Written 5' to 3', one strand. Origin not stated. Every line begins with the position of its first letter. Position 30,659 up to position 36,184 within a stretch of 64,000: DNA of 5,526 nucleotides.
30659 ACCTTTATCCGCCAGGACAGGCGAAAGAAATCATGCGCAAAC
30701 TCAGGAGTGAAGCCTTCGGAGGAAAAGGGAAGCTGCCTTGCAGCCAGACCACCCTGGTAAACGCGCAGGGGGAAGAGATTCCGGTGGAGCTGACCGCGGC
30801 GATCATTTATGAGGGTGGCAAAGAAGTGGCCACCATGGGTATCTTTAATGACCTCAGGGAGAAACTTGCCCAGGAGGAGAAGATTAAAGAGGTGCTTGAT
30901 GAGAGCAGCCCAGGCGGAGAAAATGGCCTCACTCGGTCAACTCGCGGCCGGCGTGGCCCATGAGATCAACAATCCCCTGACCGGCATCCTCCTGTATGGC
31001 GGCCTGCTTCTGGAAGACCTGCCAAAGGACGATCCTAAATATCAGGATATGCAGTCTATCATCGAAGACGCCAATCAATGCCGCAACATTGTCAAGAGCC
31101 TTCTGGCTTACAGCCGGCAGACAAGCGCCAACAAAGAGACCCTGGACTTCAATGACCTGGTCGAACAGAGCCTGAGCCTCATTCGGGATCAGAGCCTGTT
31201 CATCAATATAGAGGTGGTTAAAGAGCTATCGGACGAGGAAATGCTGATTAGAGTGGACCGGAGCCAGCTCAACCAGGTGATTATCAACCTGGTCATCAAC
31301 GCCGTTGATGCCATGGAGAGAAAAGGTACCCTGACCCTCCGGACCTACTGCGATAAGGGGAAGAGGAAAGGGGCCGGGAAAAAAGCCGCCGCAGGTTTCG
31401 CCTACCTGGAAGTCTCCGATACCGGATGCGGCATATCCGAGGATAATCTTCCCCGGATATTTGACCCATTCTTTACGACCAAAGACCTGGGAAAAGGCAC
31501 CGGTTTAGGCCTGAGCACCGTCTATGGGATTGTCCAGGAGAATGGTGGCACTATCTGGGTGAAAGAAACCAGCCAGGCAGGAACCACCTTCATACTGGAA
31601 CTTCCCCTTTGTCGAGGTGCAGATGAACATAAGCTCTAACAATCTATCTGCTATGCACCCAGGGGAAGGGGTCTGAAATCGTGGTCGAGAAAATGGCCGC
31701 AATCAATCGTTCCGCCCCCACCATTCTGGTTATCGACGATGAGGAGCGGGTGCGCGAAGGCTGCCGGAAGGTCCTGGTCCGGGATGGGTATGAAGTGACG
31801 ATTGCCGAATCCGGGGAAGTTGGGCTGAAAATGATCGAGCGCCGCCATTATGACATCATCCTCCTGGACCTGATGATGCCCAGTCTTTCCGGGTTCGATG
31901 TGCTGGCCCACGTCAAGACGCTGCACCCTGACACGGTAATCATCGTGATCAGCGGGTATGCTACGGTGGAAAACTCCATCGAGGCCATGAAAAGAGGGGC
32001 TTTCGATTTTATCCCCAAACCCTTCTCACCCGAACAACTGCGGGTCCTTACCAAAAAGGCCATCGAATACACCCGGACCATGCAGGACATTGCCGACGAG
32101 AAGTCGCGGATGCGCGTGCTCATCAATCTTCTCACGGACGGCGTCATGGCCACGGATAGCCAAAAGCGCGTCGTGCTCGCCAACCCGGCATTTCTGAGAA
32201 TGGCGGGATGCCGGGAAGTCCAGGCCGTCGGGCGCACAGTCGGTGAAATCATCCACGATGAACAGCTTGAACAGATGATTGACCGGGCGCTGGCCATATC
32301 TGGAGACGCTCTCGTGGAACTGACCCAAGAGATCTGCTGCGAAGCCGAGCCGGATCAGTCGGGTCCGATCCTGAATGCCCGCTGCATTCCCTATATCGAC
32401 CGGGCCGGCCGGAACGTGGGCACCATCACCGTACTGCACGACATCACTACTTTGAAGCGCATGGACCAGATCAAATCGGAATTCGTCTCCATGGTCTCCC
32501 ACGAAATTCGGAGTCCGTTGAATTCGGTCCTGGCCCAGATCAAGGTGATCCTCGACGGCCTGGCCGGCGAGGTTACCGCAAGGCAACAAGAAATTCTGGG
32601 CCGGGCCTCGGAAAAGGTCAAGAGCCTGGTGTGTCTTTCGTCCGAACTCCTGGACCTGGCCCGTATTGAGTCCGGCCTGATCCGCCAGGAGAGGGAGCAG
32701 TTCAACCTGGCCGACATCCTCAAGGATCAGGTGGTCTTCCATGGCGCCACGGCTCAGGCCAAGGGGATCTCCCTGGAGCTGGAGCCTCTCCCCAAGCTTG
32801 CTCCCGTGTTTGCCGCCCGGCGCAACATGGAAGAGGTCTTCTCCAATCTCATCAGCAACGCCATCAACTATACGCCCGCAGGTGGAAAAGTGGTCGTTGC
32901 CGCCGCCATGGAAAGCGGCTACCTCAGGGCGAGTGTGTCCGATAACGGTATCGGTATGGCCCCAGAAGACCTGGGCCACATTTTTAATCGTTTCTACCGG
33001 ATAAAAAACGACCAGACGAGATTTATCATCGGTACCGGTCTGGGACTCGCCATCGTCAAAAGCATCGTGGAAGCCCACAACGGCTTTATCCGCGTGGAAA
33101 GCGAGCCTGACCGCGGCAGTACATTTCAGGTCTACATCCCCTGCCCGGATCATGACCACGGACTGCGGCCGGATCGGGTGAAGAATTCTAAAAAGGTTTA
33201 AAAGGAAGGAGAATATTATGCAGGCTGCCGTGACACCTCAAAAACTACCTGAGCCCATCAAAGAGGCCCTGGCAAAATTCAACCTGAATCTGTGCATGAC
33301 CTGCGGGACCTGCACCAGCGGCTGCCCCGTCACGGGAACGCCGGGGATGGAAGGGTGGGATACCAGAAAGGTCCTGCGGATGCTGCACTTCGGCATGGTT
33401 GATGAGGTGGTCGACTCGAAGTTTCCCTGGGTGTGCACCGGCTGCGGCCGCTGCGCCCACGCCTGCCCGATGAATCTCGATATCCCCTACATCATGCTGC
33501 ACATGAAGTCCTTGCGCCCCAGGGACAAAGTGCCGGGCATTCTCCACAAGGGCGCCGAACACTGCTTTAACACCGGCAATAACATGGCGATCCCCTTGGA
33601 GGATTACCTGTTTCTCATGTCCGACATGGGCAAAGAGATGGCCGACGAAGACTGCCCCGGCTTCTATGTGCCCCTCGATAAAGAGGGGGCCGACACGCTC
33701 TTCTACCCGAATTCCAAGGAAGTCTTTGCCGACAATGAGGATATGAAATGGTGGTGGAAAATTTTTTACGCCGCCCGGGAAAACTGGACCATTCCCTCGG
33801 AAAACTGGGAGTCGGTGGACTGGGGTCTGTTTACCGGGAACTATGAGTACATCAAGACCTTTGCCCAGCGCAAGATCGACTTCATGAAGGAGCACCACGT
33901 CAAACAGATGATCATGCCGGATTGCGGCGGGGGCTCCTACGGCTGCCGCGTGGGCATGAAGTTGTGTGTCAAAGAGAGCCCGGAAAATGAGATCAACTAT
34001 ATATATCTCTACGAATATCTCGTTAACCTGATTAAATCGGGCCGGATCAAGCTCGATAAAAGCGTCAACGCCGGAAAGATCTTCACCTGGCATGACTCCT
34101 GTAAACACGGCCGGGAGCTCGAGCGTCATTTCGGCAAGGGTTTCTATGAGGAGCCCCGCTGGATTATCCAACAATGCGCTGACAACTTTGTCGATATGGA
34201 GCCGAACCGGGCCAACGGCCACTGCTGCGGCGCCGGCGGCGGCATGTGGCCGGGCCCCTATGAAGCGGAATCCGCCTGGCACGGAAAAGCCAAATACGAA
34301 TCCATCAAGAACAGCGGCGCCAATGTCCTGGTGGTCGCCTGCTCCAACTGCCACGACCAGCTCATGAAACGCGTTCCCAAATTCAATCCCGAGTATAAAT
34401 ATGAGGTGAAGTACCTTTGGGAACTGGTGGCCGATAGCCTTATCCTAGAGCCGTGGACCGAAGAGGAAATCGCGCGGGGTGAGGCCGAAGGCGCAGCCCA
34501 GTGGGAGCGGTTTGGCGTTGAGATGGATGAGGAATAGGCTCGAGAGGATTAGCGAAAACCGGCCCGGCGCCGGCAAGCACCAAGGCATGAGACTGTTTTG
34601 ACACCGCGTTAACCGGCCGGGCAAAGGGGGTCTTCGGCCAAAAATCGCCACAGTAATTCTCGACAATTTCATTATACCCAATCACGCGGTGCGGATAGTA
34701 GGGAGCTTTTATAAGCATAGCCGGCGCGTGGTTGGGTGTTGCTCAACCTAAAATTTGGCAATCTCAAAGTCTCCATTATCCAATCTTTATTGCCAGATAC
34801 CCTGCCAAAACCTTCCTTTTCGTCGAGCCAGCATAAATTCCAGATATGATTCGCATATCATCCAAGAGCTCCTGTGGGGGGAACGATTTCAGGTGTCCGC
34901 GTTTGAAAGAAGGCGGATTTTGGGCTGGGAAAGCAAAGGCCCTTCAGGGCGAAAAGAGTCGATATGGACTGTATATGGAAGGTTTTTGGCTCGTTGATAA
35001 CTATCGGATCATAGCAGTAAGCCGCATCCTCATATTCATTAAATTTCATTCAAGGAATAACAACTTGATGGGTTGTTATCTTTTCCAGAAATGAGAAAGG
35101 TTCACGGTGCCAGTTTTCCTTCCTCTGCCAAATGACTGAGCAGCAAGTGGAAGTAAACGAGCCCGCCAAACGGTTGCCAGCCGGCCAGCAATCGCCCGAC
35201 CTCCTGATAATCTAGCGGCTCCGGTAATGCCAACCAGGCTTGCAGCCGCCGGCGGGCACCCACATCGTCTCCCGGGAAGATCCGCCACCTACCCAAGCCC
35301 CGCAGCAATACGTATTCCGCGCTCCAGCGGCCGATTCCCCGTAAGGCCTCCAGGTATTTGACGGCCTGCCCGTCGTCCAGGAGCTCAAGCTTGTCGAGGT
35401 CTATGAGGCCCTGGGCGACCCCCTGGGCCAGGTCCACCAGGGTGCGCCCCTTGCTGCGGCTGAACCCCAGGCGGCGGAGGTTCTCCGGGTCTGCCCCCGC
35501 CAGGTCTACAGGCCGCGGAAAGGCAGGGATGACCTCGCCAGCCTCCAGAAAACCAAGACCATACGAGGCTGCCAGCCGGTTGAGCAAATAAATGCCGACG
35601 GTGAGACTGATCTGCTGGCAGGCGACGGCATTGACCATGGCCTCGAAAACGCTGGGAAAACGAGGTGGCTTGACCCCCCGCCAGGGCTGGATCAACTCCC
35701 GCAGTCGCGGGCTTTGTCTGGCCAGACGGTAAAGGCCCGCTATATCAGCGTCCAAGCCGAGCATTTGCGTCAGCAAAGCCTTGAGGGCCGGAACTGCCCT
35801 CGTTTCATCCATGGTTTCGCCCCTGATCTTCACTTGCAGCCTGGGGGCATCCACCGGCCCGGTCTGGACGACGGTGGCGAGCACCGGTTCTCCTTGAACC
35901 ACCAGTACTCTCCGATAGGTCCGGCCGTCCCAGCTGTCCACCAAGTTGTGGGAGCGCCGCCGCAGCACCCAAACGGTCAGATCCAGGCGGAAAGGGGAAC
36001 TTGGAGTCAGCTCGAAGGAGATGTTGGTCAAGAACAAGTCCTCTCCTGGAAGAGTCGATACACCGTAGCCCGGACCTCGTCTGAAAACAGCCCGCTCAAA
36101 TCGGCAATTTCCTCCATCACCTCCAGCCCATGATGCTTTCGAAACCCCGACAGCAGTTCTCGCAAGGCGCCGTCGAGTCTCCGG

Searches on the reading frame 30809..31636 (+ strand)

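Call 54: search_protein_families(library=pfam, max_evalue=0.001, proteins=[window:30809-31636:+])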
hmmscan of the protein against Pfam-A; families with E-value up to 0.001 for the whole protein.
window:30809-31636:+ (276 aa): 3 families
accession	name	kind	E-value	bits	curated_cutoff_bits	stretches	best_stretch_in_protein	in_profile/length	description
PF02518.31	HATPase_c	-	1.6e-24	86.9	26.4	1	150-267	2-109/111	Histidine kinase-, DNA gyrase B-, and HSP90-like ATPase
PF00512.31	HisKA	-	2e-14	53.8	26.9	1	42-105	2-64/66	His Kinase A (phospho-acceptor) domain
PF14501.12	HATPase_c_5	-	0.00082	19.7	22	0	221-256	58-93/102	GHKL domain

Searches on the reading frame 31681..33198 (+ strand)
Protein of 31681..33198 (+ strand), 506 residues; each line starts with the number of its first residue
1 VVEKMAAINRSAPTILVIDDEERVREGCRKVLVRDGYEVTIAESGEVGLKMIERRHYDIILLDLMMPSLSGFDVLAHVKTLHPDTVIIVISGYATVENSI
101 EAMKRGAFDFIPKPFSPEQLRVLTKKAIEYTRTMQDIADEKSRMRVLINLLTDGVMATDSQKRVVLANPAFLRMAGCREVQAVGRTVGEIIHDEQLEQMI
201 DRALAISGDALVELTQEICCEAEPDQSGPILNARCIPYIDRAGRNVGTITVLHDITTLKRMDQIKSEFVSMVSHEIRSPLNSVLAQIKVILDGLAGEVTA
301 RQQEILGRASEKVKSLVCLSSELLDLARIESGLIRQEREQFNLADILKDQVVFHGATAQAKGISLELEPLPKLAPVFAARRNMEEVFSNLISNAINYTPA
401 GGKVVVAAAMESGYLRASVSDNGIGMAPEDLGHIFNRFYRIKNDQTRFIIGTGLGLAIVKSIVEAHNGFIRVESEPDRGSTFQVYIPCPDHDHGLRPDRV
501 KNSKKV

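Call 54: search_protein_families(library=pfam, max_evalue=0.001, proteins=[window:31681-33198:+])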
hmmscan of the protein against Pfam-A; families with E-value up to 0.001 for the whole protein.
window:31681-33198:+ (506 aa): 7 families
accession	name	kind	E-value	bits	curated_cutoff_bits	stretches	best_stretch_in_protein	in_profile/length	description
PF00072.30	Response_reg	-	1.4e-28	99.7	30.2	1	15-121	1-107/111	Response regulator receiver domain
PF02518.31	HATPase_c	-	2.8e-28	99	26.4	1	381-488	4-109/111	Histidine kinase-, DNA gyrase B-, and HSP90-like ATPase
PF00512.31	HisKA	-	5.6e-13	49.2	26.9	1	265-332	2-66/66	His Kinase A (phospho-acceptor) domain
PF00989.32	PAS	-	2.2e-10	41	22.6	1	143-255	2-113/113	PAS fold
PF08448.16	PAS_4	-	1.8e-09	38.2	23.1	1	151-259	4-109/110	PAS fold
PF13188.13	PAS_8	-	5.8e-07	29.6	21.8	1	143-194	2-50/65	PAS domain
PF13426.13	PAS_9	-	4.3e-06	27.4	27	1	153-256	2-102/103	PAS domain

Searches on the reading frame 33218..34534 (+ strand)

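Call 54: search_protein_families(library=pfam, max_evalue=0.001, proteins=[window:33218-34534:+])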
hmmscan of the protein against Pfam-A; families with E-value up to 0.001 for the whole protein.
window:33218-34534:+ (439 aa): 11 families
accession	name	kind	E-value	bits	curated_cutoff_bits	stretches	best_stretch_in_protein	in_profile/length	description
PF02754.22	CCG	-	1.9e-10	41.1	20.6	1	290-382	2-84/85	Cysteine-rich domain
PF13237.11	Fer4_10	-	2.4e-08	34.2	25.5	2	21-84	4-53/53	4Fe-4S dicluster domain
PF13534.11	Fer4_17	-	6.5e-08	33.5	22.2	1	26-88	2-61/61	4Fe-4S dicluster domain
PF13183.11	Fer4_8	-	7e-08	33.3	27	1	23-87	2-68/68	4Fe-4S dicluster domain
PF13187.11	Fer4_9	-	9.6e-07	29.2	27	1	26-86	2-50/52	4Fe-4S dicluster domain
PF13484.11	Fer4_16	-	4.6e-05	24.5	30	1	26-86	2-66/66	4Fe-4S double cluster binding domain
PF00037.32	Fer4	-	0.00011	22.3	21.1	0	73-86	8-21/24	4Fe-4S binding domain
PF12838.12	Fer4_7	-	0.00015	22.6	27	1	26-86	2-51/52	4Fe-4S dicluster domain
PF12837.12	Fer4_6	-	0.00023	21.4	25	0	19-38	2-21/24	4Fe-4S binding domain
PF12797.12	Fer4_2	-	0.00035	20.8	24.5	0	72-84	9-21/22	4Fe-4S binding domain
PF25160.1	LdpA_Fe-S-bd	-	0.0004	20.5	27.6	0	72-87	27-42/49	LdpA Fe-S cluster-binding domain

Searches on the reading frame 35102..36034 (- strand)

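Call 54: search_protein_families(library=pfam, max_evalue=0.001, proteins=[window:35102-36034:-])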
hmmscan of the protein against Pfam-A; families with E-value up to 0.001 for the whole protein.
window:35102-36034:- (310 aa): 2 families
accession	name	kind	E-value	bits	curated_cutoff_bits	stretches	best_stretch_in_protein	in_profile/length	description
PF00730.31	HhH-GPD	-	1.3e-10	42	26.2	1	134-286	1-106/108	HhH-GPD superfamily base excision DNA repair protein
PF06029.17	AlkA_N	-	1.5e-05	25.6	26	1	8-125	3-115/118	AlkA N-terminal domain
